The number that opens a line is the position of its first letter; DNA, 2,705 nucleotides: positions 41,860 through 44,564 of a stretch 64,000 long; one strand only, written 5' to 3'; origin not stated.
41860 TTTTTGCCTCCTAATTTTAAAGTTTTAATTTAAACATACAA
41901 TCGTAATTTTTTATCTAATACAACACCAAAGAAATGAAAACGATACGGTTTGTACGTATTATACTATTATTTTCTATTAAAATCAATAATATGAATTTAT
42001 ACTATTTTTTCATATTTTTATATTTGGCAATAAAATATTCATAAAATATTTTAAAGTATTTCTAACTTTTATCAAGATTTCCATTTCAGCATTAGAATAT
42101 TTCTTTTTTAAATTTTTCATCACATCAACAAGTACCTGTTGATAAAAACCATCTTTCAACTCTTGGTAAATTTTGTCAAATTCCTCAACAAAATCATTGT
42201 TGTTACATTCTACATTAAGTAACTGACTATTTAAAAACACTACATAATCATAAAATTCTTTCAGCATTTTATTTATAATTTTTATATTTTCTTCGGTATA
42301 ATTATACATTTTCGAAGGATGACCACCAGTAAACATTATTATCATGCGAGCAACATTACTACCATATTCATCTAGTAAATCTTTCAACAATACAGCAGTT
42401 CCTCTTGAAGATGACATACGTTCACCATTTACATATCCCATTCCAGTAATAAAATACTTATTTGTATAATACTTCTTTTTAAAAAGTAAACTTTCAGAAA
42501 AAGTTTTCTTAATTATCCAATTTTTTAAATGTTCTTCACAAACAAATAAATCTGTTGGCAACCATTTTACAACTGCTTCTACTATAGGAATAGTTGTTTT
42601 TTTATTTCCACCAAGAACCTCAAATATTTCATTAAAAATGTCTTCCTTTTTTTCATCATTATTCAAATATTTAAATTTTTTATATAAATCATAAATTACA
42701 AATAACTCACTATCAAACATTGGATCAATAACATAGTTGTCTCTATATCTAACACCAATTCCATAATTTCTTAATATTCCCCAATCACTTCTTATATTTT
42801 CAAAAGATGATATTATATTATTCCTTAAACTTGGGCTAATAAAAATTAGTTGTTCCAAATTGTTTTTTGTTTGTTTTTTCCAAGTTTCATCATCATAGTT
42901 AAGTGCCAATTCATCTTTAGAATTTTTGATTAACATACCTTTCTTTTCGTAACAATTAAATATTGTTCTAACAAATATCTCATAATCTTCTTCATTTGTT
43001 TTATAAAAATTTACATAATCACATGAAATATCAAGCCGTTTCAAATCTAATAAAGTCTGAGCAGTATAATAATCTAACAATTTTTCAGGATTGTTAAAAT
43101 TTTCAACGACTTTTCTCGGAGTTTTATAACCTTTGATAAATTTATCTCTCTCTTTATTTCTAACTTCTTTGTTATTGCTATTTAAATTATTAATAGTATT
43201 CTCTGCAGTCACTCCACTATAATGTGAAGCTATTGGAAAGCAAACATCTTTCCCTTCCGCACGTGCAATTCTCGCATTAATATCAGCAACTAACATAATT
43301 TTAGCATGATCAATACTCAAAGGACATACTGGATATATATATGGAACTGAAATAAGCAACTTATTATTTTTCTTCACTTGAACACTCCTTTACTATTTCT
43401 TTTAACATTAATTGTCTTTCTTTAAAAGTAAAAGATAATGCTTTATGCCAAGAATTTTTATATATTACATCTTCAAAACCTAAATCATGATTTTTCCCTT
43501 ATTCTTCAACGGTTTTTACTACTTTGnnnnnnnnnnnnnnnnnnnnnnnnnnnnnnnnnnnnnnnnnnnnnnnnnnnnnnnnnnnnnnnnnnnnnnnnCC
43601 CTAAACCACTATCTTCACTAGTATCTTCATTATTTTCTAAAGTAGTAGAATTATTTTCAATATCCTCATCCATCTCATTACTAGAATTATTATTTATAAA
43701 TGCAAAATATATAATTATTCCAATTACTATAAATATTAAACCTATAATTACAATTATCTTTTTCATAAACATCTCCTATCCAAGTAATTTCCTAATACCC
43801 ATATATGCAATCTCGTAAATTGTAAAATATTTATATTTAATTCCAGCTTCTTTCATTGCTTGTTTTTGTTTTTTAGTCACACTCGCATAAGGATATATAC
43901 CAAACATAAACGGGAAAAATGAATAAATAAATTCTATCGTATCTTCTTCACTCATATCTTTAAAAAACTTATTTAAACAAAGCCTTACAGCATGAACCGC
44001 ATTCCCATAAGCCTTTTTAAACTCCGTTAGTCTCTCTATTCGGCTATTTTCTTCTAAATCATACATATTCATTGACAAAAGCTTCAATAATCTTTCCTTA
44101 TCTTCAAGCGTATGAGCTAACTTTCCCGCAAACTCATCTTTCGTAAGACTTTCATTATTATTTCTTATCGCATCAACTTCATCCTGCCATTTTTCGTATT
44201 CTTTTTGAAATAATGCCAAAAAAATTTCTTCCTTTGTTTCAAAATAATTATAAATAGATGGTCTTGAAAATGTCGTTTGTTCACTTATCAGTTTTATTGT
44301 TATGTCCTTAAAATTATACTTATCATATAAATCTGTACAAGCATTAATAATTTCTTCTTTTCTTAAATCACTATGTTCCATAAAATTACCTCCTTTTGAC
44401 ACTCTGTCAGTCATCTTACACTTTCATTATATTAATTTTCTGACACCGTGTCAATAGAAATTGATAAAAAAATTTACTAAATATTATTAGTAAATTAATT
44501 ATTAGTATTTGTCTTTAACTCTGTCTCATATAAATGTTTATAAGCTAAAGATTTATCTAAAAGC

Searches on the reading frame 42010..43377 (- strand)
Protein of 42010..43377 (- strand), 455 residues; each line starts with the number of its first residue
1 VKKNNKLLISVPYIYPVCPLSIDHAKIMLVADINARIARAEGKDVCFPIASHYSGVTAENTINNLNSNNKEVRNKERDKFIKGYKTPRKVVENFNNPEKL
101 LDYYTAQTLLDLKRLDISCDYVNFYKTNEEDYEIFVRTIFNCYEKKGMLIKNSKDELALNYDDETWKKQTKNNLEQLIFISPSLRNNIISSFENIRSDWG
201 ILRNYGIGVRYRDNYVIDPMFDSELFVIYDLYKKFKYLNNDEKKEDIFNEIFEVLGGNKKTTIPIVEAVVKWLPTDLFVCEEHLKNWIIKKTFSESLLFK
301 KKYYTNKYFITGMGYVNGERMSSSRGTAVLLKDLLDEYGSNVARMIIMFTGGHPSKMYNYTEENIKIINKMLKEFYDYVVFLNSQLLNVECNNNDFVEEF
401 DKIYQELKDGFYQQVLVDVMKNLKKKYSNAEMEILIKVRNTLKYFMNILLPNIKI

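Call 69: search_protein_families(library=pfam, proteins=[window:42010-43377:-], max_evalue=0.01)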
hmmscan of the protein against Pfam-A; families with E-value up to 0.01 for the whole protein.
window:42010-43377:- (455 aa): 3 families
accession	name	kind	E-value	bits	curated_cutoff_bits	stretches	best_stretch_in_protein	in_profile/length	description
PF09334.17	tRNA-synt_1g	-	1.3e-13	50.9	20.1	3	8-85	2-79/391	tRNA synthetases class I (M)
PF00133.28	tRNA-synt_1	-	8.1e-06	25.3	22.7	0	21-154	39-161/414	tRNA synthetases class I (I, L, M and V)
PF01406.26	tRNA-synt_1e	-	7.7e-05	22.6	27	1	301-366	234-297/301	tRNA synthetases class I (C) catalytic domain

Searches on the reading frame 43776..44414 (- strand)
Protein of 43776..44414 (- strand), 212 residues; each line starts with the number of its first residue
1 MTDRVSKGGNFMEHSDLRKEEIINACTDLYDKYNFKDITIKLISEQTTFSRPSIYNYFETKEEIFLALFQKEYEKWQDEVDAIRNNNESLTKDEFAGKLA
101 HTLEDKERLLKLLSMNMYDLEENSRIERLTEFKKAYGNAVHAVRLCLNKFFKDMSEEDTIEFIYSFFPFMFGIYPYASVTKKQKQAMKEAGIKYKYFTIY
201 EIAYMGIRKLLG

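Call 69: search_protein_families(library=pfam, proteins=[window:43776-44414:-], max_evalue=0.01)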
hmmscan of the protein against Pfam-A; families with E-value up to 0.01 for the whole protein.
window:43776-44414:- (212 aa): 3 families
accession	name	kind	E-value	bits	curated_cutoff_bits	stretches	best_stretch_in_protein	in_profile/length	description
PF17929.6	TetR_C_34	-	8.6e-14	52.1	26.3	1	94-193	1-100/120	Tetracyclin repressor-like, C-terminal domain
PF00440.29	TetR_N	-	8.3e-07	29.1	24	1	22-68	1-47/47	Bacterial regulatory proteins, tetR family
PF12709.12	Fungal_TACC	-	0.00059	20.7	27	1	54-113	13-75/77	Fungal Transforming acidic coiled-coil (TACC) proteins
